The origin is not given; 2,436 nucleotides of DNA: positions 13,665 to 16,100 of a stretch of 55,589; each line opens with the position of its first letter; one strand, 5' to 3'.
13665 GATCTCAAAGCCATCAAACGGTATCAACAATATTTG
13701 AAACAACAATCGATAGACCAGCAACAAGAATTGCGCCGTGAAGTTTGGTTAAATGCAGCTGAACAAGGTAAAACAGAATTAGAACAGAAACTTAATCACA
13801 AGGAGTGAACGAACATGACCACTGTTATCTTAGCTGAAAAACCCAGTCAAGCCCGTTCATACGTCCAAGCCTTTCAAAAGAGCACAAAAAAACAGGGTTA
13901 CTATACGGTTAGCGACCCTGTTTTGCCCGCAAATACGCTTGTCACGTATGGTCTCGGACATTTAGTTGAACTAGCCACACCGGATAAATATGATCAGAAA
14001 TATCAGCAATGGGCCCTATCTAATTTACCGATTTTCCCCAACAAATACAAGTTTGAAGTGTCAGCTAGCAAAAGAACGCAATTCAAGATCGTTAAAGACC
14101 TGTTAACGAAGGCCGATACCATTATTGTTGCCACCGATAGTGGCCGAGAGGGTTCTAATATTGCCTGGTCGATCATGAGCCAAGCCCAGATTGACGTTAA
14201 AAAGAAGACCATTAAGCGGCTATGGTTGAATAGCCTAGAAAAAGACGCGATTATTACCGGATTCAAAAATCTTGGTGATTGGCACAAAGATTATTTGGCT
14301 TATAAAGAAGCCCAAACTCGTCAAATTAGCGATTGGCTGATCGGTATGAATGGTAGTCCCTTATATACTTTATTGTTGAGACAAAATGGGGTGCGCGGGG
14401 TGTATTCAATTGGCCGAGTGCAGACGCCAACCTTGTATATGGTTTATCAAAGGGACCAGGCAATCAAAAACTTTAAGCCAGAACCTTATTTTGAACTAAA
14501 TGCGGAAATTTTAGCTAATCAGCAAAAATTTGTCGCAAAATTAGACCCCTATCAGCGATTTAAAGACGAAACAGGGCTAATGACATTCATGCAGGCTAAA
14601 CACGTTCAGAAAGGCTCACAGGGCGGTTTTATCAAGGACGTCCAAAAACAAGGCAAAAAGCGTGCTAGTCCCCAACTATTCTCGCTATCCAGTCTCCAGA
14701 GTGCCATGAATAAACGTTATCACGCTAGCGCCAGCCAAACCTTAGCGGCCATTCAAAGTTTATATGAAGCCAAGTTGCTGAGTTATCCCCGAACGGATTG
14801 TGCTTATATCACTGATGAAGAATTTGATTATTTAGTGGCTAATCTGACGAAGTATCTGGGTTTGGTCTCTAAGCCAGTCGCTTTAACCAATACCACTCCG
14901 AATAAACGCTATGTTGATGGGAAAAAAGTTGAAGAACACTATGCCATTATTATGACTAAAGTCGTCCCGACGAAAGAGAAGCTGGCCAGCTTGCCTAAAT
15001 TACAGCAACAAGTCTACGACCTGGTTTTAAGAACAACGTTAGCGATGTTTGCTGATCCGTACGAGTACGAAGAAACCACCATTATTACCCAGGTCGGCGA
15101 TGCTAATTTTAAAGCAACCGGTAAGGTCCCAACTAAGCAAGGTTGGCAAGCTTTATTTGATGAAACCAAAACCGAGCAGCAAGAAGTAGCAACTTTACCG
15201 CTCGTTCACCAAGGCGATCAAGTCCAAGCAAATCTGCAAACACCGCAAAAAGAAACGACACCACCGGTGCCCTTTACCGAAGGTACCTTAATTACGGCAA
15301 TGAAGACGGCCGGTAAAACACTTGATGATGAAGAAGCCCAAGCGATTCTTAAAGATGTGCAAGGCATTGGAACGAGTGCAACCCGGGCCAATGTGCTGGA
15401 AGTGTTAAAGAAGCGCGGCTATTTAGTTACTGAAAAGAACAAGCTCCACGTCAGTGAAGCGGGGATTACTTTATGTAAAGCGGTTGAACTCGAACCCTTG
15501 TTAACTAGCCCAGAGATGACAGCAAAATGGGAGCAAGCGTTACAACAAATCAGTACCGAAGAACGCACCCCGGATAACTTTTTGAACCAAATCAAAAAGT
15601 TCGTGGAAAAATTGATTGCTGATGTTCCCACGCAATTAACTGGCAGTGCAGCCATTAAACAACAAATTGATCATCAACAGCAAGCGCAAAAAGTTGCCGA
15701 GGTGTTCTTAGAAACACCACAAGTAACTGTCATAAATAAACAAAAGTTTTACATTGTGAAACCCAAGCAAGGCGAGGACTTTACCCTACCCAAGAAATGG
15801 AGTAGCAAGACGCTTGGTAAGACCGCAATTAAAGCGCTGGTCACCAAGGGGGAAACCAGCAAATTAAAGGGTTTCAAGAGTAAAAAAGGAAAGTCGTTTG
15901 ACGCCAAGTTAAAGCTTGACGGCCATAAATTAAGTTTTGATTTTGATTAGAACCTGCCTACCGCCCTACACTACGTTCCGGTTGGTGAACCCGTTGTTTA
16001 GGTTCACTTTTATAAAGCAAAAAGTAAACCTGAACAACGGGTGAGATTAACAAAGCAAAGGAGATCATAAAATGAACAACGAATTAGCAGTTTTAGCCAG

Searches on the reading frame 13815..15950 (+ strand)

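Call 77: search_protein_families(library=pfam, proteins=[window:13815-15950:+], max_evalue=0.00001)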
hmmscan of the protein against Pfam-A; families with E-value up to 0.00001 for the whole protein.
window:13815-15950:+ (711 aa): 3 families
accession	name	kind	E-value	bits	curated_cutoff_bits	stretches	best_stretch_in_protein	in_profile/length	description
PF01131.25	Topoisom_bac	-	1.3e-103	347.6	35.1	1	162-590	6-410/411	DNA topoisomerase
PF13342.12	Toprim_Crpt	-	4.3e-18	65.5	32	1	655-711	3-60/60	C-terminal repeat of topoisomerase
PF01751.28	Toprim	-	1.1e-13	51.6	23.1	1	3-140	1-95/96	Toprim domain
